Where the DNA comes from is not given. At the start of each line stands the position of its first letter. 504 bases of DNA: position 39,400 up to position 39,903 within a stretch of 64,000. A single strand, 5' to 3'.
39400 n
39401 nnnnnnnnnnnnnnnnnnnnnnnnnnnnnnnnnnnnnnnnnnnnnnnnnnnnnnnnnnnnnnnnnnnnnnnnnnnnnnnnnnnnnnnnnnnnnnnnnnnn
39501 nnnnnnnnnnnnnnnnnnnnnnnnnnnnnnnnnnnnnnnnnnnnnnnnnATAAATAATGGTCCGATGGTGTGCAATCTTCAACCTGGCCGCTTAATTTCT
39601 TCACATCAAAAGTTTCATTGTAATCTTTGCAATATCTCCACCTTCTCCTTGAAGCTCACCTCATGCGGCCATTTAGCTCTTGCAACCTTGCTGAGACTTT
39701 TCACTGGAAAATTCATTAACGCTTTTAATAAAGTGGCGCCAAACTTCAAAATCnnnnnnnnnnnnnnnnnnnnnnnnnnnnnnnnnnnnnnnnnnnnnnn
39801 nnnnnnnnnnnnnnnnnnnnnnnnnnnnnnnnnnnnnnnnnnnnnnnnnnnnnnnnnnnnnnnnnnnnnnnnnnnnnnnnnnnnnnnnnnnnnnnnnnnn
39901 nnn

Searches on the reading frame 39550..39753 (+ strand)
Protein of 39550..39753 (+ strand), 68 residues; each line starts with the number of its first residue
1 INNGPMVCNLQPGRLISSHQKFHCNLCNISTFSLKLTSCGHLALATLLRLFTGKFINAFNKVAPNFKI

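Call 87: search_protein_families(library=pfam, proteins=[window:39550-39753:+], max_evalue=10)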
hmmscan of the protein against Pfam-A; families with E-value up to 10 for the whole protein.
seq(68 aa): 2 families
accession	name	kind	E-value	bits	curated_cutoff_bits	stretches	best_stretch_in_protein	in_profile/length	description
PF23574.1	zf-C2H2_ZNF142_18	-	0.025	15.1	27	1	21-33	2-14/35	Zinc finger protein 142 C2H2 domain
PF04797.18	Herpes_ORF11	-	0.1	11.8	27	1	18-48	316-346/375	Herpesvirus dUTPase protein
